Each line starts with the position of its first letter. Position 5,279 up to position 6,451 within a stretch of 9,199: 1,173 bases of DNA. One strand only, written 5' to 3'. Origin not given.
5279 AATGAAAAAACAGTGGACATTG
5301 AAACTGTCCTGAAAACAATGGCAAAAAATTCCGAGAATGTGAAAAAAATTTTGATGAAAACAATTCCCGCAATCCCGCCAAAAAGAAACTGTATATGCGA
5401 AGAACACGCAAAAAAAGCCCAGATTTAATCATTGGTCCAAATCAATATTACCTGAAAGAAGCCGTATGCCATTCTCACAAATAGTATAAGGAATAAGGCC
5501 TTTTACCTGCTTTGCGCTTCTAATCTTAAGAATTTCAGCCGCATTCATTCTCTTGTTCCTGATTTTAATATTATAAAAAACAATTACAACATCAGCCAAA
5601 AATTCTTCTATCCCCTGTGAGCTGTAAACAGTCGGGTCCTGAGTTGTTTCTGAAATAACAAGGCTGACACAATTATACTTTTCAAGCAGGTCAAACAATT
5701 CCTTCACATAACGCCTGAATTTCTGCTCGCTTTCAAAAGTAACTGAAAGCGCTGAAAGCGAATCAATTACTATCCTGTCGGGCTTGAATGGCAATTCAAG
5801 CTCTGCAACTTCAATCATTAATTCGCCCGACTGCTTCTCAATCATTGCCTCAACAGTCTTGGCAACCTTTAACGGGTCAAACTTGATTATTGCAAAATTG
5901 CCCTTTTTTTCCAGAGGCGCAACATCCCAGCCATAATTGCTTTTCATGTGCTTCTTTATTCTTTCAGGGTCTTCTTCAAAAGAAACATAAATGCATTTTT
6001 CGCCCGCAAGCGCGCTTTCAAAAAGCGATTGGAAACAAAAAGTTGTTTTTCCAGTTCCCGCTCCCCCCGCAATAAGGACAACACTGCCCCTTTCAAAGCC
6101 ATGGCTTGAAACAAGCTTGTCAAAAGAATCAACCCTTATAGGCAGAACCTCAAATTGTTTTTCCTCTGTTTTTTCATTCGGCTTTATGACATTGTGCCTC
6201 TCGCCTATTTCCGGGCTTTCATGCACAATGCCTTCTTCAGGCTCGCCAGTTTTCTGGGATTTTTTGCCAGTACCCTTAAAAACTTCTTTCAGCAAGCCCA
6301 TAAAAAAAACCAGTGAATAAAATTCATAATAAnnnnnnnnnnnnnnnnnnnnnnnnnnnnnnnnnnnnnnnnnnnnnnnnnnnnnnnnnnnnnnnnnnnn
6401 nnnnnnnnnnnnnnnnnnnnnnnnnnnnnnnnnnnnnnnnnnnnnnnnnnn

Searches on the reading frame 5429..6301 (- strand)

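Call 3: search_protein_families(library=pfam, proteins=[window:5429-6301:-], max_evalue=1)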
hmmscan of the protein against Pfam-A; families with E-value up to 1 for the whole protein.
window:5429-6301:- (290 aa): 19 families
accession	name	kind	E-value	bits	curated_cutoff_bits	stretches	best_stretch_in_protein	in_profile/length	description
PF06745.19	ATPase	-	6.3e-50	170.1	26.6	1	55-282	3-227/231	KaiC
PF13481.12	AAA_25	-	2.3e-06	27.8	27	1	69-217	29-188/195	AAA domain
PF13245.12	AAA_19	-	0.00032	21.3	25.1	1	73-188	12-105/134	AAA domain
PF03796.21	DnaB_C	-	0.00052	19.9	27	1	59-121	8-69/255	DnaB-like helicase C terminal domain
PF25199.1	nSTAND_NTPase5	-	0.00057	20.2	34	1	58-111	23-80/145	Novel STAND NTPase 5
PF13173.12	AAA_14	-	0.00058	20.3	27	1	73-118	3-47/129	AAA domain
PF20720.3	nSTAND3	-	0.00087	19.5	27.2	1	70-121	15-63/155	Novel STAND NTPase 3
PF07088.17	GvpD_P-loop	-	0.001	19.4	24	1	70-240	8-170/189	GvpD gas vesicle protein, P-loop domain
PF00154.27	RecA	-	0.0051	16.7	27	1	43-110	24-90/262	recA bacterial DNA recombination protein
PF13479.12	AAA_24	-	0.0073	16.6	27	1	74-115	4-37/195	AAA domain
PF01637.24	ATPase_2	-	0.011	16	33.2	1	62-208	10-141/225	ATPase domain predominantly from Archaea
PF09848.15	SLFN-g3_helicase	-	0.021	14.6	24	1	73-102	2-33/354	Schlafen group 3, DNA/RNA helicase domain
PF07693.20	KAP_NTPase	-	0.021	14.5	20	1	62-161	10-79/293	KAP family P-loop domain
PF13191.12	AAA_16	-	0.024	15.6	32.6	1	71-100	23-51/167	AAA ATPase domain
PF21572.2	Nop5_56-rel_N_Arc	-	0.035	14.9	27.8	1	131-181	15-65/128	Archaeal Nop5/56-rel, N-terminal domain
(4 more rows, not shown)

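Call 8: search_protein_families(library=ncbifam, proteins=[window:5429-6301:-], max_evalue=1)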
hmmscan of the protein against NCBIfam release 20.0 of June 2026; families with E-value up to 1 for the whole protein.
window:5429-6301:- (290 aa): 28 families (the best 25 are shown)
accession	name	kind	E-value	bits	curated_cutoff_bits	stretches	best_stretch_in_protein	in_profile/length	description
NF006799.0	PRK09302.1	equivalog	3.6e-36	124.8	408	1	44-283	4-240/515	circadian clock protein KaiC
TIGR03880.1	KaiC_arch_3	hypoth_equivalog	5.9e-36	124.1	249.45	1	60-282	5-218/224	KaiC domain-containing protein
TIGR02655.1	circ_KaiC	equivalog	1.5e-27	96.4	546.25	1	54-282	4-229/484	circadian clock protein KaiC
TIGR03877.1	thermo_KaiC_1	hypoth_equivalog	2.3e-23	83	307.25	1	60-281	11-232/238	KaiC domain-containing protein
TIGR03881.1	KaiC_arch_4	hypoth_equivalog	4.1e-17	62.6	247.8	1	54-249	4-195/231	KaiC domain-containing protein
NF052589.1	ArlH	equivalog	2.1e-12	47.2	215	1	66-274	14-215/229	archaellum protein ArlH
NF004723.0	PRK06067.1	subfamily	7e-11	42.1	194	1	44-269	7-222/243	flagellar accessory protein FlaH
TIGR03878.1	thermo_KaiC_2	hypoth_equivalog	2.7e-08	33.4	232.2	1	67-220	31-176/259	KaiC domain-containing protein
NF006320.0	PRK08533.1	equivalog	1.9e-06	27.6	215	1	55-265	8-206/230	flagellar accessory protein FlaH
TIGR02237.1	recomb_radB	equivalog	2.9e-06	27.3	172.4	1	67-216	7-146/210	DNA repair and recombination protein RadB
TIGR00416.1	sms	equivalog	2.2e-05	23.4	403.05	1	57-117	80-139/454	DNA repair protein RadA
NF003301.0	PRK04301.1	equivalog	2.5e-05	23.6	259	1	46-228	76-260/316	DNA repair and recombination protein RadA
NF006861.0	PRK09361.1-1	equivalog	3.1e-05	23.6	278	1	52-110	4-61/235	DNA repair and recombination protein RadB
NF004629.0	PRK05973.1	equivalog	4.4e-05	22.6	156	1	69-161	61-150/237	DNA helicase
TIGR00665.1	DnaB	equivalog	0.00048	19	385.25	1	37-114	163-238/435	replicative DNA helicase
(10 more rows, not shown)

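Call 10: search_protein_families(library=padloc, proteins=[window:5429-6301:-], max_evalue=1)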
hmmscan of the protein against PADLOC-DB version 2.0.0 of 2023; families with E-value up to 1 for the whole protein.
window:5429-6301:- (290 aa): 4 families
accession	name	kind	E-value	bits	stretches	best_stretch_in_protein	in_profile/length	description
PDLC04140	mad8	-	1.4e-06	26.1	1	68-148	23-86/314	mads_8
PDLC02350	AbiO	-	0.0023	14.7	1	73-137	193-254/468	AbiO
PDLC02159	Avs1b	-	0.025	9.8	1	40-90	190-240/1924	-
PDLC02793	SspF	-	0.028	10.8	1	48-93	28-73/600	SspF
